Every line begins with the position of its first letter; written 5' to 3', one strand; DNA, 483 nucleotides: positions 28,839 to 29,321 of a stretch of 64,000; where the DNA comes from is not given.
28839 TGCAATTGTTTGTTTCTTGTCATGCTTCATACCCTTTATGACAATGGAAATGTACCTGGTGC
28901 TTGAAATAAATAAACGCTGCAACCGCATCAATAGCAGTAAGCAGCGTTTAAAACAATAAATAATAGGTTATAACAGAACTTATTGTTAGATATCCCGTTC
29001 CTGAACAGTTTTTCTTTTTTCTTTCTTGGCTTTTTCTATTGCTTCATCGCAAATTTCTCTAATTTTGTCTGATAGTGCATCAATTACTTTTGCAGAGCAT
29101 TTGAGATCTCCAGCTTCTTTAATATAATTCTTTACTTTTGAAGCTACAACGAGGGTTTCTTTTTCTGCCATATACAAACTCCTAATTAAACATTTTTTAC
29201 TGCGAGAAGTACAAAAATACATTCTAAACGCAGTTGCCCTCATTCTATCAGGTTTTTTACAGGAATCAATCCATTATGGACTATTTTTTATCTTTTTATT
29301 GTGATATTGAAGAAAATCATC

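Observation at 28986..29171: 61-aa histone-fold singlet: candidate bacterial histone in a spirochete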

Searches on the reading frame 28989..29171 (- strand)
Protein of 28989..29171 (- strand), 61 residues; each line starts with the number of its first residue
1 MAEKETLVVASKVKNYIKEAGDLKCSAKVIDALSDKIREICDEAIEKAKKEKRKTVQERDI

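Call 4: search_protein_families(library=pfam, proteins=[window:28989-29171:-], max_evalue=10)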
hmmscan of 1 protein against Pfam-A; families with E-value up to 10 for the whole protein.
window:28989-29171:- (61 aa): 7 families
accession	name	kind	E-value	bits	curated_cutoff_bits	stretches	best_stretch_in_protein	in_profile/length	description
PF00808.29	CBFD_NFYB_HMF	-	2.1e-06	28.4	21.4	1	29-61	29-61/65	Histone-like transcription factor (CBF/NF-Y) and archaeal histone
PF00125.30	Histone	-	0.025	15.3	26.4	1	32-61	86-115/122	Core histone H2A/H2B/H3/H4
PF11727.13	ISG65-75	-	0.027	14.1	25.1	1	11-57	71-121/281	Invariant surface glycoprotein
PF00745.25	GlutR_dimer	-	0.029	15.1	22.9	1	10-56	7-50/99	Glutamyl-tRNAGlu reductase, dimerisation domain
PF09123.17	DUF1931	-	0.038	14.6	21.8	1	27-61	19-53/138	Domain of unknown function (DUF1931)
PF17884.7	DUF5591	-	0.04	14.2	26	1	3-58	83-134/150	Domain of unknown function (DUF5591)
PF02969.23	TAF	-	0.16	12.6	21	1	31-61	31-61/66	TATA box binding protein associated factor (TAF)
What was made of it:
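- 28986..29171 (-): Coding sequence of the 61-aa alpha3-truncated histone (stop codon included). PF00808 above the gathering score (call 4).
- On Histone-fold superfamily (Pfam PF00808 CBFD_NFYB_HMF): 28.4 bits against a cut-off of 21.4, E 2.1e-6 (call 4)
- On DUF1931 pseudodimeric histones (PF09123): The protein is a single 61-aa domain (call 4).
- Closest known: Archaeal nucleosomal histones. Same: PF00808 is above its gathering score (call 4).
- Closest known: DUF1931. Same: Distant histone-fold similarity (14.6 bits, call 4).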

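Call 5: search_solved_structures(query=window:28989-29171:-, max_evalue=10, show_alignments=4)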
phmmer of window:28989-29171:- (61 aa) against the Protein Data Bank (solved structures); distinct sequences matched with E-value up to 10: 19.
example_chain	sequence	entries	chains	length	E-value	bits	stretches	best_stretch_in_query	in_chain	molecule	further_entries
8fvx_A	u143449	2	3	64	1e-11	47.9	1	5-61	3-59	CBFD_NFYB_HMF domain-containing protein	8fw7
8cmp_A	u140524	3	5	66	1e-11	47.9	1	5-61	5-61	CBFD_NFYB_HMF domain-containing protein | Transcription factor CBF/NF-Y/archaeal histone domain-containing protein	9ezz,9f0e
9qt0_A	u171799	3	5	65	6.2e-10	42.4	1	2-60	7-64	DUF1931 domain-containing protein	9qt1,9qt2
9f2c_A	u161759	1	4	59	3.7e-05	27.5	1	7-60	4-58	hypothetical protein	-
8bdk_A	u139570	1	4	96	0.0042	21.1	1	11-61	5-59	DNA-binding protein HmvA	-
9qv5_A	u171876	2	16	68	0.016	19.3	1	11-61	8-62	Archaeal histone A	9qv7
9qv6_A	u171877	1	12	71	0.017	19.2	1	11-61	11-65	Archaeal histone A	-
7ah8_A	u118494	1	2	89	0.027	18.6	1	9-61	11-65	Nuclear transcription factor Y subunit beta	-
1n1j_A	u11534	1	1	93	0.029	18.5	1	9-61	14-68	NF-YB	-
4awl_B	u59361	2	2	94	0.03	18.5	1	9-61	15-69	NUCLEAR TRANSCRIPTION FACTOR Y SUBUNIT BETA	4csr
6qmp_B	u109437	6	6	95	0.031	18.4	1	9-61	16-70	Nuclear transcription factor Y subunit beta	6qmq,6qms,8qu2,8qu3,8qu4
9r4d_B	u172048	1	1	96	0.032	18.4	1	9-61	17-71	Nuclear transcription factor Y subunit beta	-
5y26_B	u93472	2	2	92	0.27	15.5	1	5-61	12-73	Putative transcription factor C16C4.22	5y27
4g91_B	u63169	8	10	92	0.3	15.3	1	29-61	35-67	Transcription factor HapC (Eurofung) | CCAAT-binding factor complex subunit HapC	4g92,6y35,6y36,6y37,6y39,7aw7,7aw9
5vcu_A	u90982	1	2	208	0.63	14.4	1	10-57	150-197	Ras-related c3 botulinum toxin substrate 1 isoform x2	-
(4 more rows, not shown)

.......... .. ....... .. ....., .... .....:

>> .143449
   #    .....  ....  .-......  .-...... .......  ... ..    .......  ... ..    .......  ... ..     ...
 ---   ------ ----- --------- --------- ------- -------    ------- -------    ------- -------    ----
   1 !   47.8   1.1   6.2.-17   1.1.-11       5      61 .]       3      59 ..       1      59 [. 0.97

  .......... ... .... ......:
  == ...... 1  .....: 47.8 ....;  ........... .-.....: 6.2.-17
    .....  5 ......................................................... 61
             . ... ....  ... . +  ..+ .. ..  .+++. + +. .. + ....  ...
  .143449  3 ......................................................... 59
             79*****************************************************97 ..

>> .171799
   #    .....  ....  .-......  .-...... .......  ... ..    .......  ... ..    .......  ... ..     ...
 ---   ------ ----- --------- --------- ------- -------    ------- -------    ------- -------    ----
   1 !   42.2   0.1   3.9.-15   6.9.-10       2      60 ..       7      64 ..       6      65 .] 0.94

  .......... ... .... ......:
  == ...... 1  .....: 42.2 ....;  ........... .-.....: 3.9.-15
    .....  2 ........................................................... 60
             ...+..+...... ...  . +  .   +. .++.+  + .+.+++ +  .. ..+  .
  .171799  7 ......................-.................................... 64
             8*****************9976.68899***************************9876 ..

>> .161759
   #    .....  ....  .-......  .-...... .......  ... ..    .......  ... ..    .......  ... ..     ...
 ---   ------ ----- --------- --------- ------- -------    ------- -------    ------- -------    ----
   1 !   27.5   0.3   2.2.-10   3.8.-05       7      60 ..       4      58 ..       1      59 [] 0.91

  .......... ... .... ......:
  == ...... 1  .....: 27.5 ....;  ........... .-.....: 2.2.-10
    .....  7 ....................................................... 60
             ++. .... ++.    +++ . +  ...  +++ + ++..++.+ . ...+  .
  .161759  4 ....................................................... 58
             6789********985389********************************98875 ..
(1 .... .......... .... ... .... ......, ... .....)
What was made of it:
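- PF00808 scores 28.4 bits against a gathering score of 21.4 (call 4). phmmer against the PDB gives HBb (8FVX/8CMP) at E 1e-11 with an ungapped alignment over residues 5-61, and HLp at 6e-10 (call 5). There are weak PDB matches to NF-YB (E about 0.03, call 5). Similarity to HBb is about nine orders of magnitude stronger than to NF-YB (call 5).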

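Call 6: find_homologous_proteins(query=window:28989-29171:-, max_evalue=0.001)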
Query window:28989-29171:- (61 aa): 89 proteins with E <= 0.001 among 89 candidates.
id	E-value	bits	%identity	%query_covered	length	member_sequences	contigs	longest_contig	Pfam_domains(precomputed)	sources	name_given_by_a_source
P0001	3.2e-26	107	93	100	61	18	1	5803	-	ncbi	-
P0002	9.5e-25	102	89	100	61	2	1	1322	PF00808.30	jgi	-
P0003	1.1e-24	102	89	100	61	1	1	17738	PF00808.30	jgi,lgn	-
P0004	3.0e-23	98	84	100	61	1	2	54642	-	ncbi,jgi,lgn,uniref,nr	ncbi:histone-like protein [Oceanispirochaeta sp.]|jgi:histone H3/H4|uniref:histone-like protein n=1 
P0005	3.0e-23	98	87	100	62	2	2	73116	PF00808.30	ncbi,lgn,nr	ncbi:MAG: NFYB/HAP3 family transcription factor subunit [Spirochaetales bacterium]|nr:NFYB/HAP3 fami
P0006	3.0e-23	98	85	100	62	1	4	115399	PF00808.30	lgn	-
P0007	5.8e-23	97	84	100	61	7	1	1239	-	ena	-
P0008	7.2e-23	97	82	100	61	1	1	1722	-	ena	-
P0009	7.4e-23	97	82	100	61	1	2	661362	-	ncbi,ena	-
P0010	9.4e-23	96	87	100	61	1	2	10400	PF00808.30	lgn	-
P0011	9.5e-23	96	82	100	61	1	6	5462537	-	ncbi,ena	-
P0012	1.0e-22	96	82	100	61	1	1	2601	-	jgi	jgi:histone H3/H4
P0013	1.1e-22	96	84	100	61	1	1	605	-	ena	-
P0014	1.3e-22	96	82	100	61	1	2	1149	-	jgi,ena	jgi:histone H3/H4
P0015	1.4e-22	96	80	100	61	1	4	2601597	-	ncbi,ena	-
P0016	1.5e-22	96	85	100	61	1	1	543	PF00808.30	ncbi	-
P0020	2.2e-22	95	87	100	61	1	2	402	PF00808.30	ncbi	-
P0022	2.9e-22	95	80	100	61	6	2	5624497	PF00808.30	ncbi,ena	-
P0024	4.5e-22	94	85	100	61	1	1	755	PF00808.30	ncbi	-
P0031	1.2e-21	93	80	100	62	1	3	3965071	PF00808.30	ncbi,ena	-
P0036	2.0e-21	92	78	95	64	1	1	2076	PF00808.30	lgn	-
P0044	7.5e-21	90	79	100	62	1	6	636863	PF00808.30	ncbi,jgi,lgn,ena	jgi:histone H3/H4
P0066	2.3e-19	86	74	100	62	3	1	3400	PF00808.30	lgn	-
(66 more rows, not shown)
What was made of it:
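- Some homologues carry the name 'NFYB/HAP3 family transcription factor subunit' (call 6).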

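Call 13: find_encoding_contigs(protein=window:28989-29171:-, flank=6000, max_places=6)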
Protein window:28989-29171:- (61 aa): 3 contigs read that carry it; 1 place shown.
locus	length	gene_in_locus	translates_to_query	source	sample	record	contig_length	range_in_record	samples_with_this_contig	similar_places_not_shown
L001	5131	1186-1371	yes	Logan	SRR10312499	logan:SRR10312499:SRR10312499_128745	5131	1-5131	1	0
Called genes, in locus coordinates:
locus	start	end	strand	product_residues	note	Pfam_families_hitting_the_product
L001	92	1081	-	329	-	PF00892:EamA (weak)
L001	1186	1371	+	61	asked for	PF00808:CBFD_NFYB_HMF (weak)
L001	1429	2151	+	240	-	PF20582:UPF0758_N, PF04002:RadC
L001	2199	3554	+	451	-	PF20966:MASE6, PF20969:MASE11 (faint), PF07536:HWE_HK (weak), PF07568:HisKA_2, PF13581:HATPase_c_2 (weak), PF02518:HATPase_c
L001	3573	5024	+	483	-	PF00072:Response_reg, PF00989:PAS, PF08448:PAS_4, PF13426:PAS_9, PF02518:HATPase_c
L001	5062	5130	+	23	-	?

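Call 18: find_related_loci(query=A1, collection=genome_contigs, flank=6000)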
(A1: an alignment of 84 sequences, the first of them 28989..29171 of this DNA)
Query A1 (61 aa) in genome_contigs; peptide patterns used: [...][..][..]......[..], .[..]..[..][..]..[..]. (x = any residue, [..] = any of these).
195 stretches matched a pattern; 181 encode a relative of the query (tblastn E <= 1e-3); the best 80 are kept; 80 distinct loci.
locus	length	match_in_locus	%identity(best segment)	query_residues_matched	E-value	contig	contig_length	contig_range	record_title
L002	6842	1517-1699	98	1-61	2e-33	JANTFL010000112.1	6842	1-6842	MAG: Sediminispirochaeta sp. isolate bin10011 c_000000013160, whole genome shotgun sequence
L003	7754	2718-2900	93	1-61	4e-32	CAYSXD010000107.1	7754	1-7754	MAG TPA_asm: uncultured Spirochaetaceae bacterium isolate SRP128015_co1_298 genome assembly, contig: NODE_16117_length_7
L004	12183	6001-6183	87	1-61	4e-29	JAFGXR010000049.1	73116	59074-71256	MAG: Spirochaetales bacterium isolate ZodW_Metabat.41 k87_4689316, whole genome shotgun sequence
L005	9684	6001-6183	82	1-61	2e-28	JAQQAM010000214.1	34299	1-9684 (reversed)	MAG: Spirochaetales bacterium isolate bin_41 k141_320259, whole genome shotgun sequence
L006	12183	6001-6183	82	1-61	2e-28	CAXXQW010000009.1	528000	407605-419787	MAG: Oceanispirochaeta sp. isolate 2ccd7f7f-6acc-48f9-80b7-4dc698a3fb62 genome assembly, contig: contig_9, whole genome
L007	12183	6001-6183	82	1-61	3e-28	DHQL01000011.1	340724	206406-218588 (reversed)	MAG TPA_asm: Spirochaeta sp. UBA5339 UBA5339_contig_55, whole genome shotgun sequence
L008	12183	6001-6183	82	1-61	4e-28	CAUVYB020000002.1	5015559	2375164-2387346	MAG: Oceanispirochaeta sp. isolate ad914ab2-c474-4686-8d91-9d01a62ebd63 genome assembly, contig: contig_2, whole genome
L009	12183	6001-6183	82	1-61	3e-28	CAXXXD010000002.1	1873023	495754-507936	MAG: Oceanispirochaeta sp. isolate aeacc017-5aeb-41c1-ba2d-d30721ebb7db genome assembly, contig: contig_2, whole genome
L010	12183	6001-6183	80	1-61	5e-28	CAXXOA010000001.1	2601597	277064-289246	MAG: Oceanispirochaeta sp. isolate e4e86e68-3d71-4051-a5c4-061fe725b7fb genome assembly, contig: contig_1, whole genome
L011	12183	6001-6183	85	1-61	7e-28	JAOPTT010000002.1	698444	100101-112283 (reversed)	MAG: Spirochaetaceae bacterium isolate tPB_Spir1 H3element_contig_94, whole genome shotgun sequence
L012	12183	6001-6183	82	1-61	7e-28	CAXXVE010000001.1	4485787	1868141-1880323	MAG: Oceanispirochaeta sp. isolate f5732356-8709-406b-9c96-d2d48403afd9 genome assembly, contig: contig_1, whole genome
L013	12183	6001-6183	80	1-61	9e-28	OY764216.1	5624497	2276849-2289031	MAG: Spirochaetia bacterium isolate 151cca69-ec02-4520-8068-0d6d6324a753 genome assembly, chromosome: 1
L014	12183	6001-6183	82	1-61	1e-27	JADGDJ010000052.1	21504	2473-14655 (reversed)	MAG: Spirochaetaceae bacterium isolate BB7 NODE_2294_length_21504_cov_3.345947, whole genome shotgun sequence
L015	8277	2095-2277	82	1-61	1e-27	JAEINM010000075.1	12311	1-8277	MAG: Spirochaetaceae bacterium isolate MAG4 NODE_2631_length_12311_cov_2.916953, whole genome shotgun sequence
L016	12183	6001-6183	79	1-61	2e-27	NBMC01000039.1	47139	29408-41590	MAG: Spirochaetaceae bacterium 4572_59 ex4572_59_scaffold_1119, whole genome shotgun sequence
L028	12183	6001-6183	79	1-61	1e-26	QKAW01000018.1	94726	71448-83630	MAG: Spirochaetales bacterium isolate SZUA-382 scaffold_284, whole genome shotgun sequence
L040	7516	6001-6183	75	1-61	7e-25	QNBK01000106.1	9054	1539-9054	MAG: Spirochaetes bacterium isolate B116_G9 B116_Guay9_scaffold_10476, whole genome shotgun sequence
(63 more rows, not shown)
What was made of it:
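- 181 relatives were confirmed in genome records; the 80 kept are nearly all titled as Spirochaetia MAGs (call 18).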

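Call 19: search_solved_structures(query=A1, max_evalue=0.01, show_alignments=0)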
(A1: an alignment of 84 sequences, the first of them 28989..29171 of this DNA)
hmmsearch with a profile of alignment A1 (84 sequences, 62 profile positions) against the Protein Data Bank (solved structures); distinct sequences matched with E-value up to 0.01: 7.
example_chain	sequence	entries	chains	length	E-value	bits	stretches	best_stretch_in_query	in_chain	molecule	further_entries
8fvx_A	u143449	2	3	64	1.7e-19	73.3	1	2-61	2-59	CBFD_NFYB_HMF domain-containing protein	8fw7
8cmp_A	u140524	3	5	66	1.8e-19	73.2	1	2-61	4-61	CBFD_NFYB_HMF domain-containing protein | Transcription factor CBF/NF-Y/archaeal histone domain-containing protein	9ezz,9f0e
9qt0_A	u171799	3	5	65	9.8e-16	61.3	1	2-61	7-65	DUF1931 domain-containing protein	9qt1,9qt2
9f2c_A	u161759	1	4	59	7.1e-10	42.5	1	7-61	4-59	hypothetical protein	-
8bdk_A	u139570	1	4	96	5.4e-05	26.8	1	12-61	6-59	DNA-binding protein HmvA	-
9qv5_A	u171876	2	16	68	0.00025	24.7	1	12-61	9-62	Archaeal histone A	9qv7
9qv6_A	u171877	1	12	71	0.00029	24.5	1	12-61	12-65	Archaeal histone A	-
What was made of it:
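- The family profile gives HBb 73 bits (1.7e-19), HLp 61 bits, HTkC 42 bits (call 19).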

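Call 24: predict_structure(alignment_id=A1)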
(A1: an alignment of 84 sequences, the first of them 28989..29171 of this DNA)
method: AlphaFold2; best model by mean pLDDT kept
length: 61 residues; sequences in the alignment: 84
mean_pLDDT: 82.5   pTM: 0.55
mean pLDDT of the five models: 82.5, 78.8, 73.9, 72.2, 61.0
residues with pLDDT >= 90: 4; 70-90: 51; 50-70: 5; < 50: 1
segments of 3 or more residues with pLDDT < 50: none
pLDDT, mean of each block of 10 residues (from residue 1): 66 85 82 87 90 86 78
secondary structure, 60 per line:
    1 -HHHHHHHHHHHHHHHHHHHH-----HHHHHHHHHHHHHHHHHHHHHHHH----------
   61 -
elements in order: H2-21 H27-50

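Call 26: fold_search(model_id=the predicted structure, library=pdb)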
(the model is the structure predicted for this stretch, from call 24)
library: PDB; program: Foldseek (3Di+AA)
matches with E <= 10: 275; with E <= 0.001: 0
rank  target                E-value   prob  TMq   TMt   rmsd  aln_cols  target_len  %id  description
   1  9ezz_B                1.4e-03  1.00  0.78  0.77   2.5        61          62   52  Bacterial histone protein HBb from Bdellovibrio bacteriovorus bound to DNA (released 2024-06-26)
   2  9ezz_A                1.9e-03  1.00  0.78  0.78   1.9        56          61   52  Bacterial histone protein HBb from Bdellovibrio bacteriovorus bound to DNA (released 2024-06-26)
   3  8fvx                  3.0e-03  1.00  0.77  0.75   1.8        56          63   52  Histone from Bdellovibrio bacteriovorus (released 2023-08-30)
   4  9f0e_A                4.4e-03  1.00  0.76  0.78   1.9        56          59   52  Bacterial histone protein HBb from Bdellovibrio bacteriovorus bound to DNA (released 2024-06-26)
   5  8cmp                  5.0e-03  1.00  0.75  0.78   1.7        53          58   51  DNA-binding bacterial histone protein HBB from Bdellovibrio bacteriovorus (released 2024-03-06)
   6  9qt0_A                7.1e-02  1.00  0.76  0.82   1.8        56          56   41  DNA-binding bacterial histone HLp from Leptospira perolatii (released 2025-12-24)
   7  9qt1_A                7.6e-02  1.00  0.76  0.81   1.8        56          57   41  Bacterial histone HLp from Leptospira perolatii bound to DNA (released 2025-12-24)
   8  9f2c_A                9.8e-02  1.00  0.74  0.78   1.6        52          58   33  Archaeal histone protein HTkC from Thermococcus kodakarensis (released 2024-10-02)
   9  9f2c_B                1.9e-01  1.00  0.74  0.79   1.6        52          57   33  Archaeal histone protein HTkC from Thermococcus kodakarensis (released 2024-10-02)
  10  4g91_B                2.0e-01  0.87  0.54  0.40   3.6        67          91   27  CCAAT-binding complex from Aspergillus nidulans (released 2012-10-31)
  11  4g92_B                2.1e-01  0.87  0.56  0.41   3.6        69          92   28  CCAAT-binding complex from Aspergillus nidulans with DNA (released 2012-10-31)
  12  6y39_B                2.4e-01  0.93  0.55  0.40   3.1        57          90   32  HapE-P88L mutant CCAAT-binding complex from Aspergillus nidulans with cycA DNA (released 2020-05-27)
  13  6kbb_D                2.6e-01  0.92  0.52  0.38   3.0        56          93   23  Role of the DEF/Y motif of Swc5 in histone H2A.Z deposition (released 2020-01-29)
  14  2cv5_H                2.6e-01  0.92  0.52  0.38   2.9        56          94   23  Crystal structure of human nucleosome core particle (released 2005-06-28)
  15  6y39_E                2.8e-01  0.91  0.54  0.41   3.1        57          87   32  HapE-P88L mutant CCAAT-binding complex from Aspergillus nidulans with cycA DNA (released 2020-05-27)
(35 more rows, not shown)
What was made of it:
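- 28986..29171 (-): HBb and HLp are the best PDB matches (calls 5, 19, 26).
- On Histone-fold superfamily (Pfam PF00808 CBFD_NFYB_HMF): All Foldseek hits are histone-fold proteins, and the top ones are HBb at TM 0.78 (calls 24, 26).
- On Bacterial dimer histones (HBb type): HBb is the best PDB hit for the single sequence (1e-11), for the family profile (1.7e-19, 73 bits, against HLp 61 bits) and for the structure (calls 5, 19, 26).
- Foldseek's top five hits are all HBb (TM 0.75-0.78, 52% identity) (calls 24, 26). HLp is the second-best PDB match by sequence (E 6e-10; 61 bits with the profile) and by structure (TM 0.76) (calls 5, 19, 26).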

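Call 28: list_cluster_members(proteins=[window:28989-29171:-, window:31434-34031:+, window:50125-54342:+])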
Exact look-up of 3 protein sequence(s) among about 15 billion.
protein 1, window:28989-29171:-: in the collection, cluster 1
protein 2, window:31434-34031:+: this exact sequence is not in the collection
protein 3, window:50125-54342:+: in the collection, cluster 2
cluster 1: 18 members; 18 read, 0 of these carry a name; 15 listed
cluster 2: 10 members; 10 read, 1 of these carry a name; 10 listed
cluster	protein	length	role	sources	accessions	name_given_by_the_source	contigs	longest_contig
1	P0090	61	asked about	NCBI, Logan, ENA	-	-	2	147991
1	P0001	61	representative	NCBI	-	-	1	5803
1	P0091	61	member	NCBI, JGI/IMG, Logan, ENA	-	-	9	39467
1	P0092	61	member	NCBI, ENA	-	-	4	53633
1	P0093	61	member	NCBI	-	-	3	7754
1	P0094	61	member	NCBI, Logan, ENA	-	-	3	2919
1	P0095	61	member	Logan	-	-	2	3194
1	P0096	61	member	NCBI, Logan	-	-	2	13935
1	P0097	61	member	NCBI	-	-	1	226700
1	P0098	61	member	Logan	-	-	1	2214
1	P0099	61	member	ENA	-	-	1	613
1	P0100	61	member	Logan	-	-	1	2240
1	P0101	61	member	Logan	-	-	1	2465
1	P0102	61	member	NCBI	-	-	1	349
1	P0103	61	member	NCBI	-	-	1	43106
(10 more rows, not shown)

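Call 34: search_protein_families(library=ncbifam, proteins=[window:28989-29171:-], max_evalue=0.01)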
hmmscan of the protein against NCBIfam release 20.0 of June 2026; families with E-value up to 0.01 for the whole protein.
window:28989-29171:- (61 aa): 1 family
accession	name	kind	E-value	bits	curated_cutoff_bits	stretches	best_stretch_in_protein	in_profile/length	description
NF043032.1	archaea_histone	superfamily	2.2e-08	34.4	50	1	11-61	3-57/60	histone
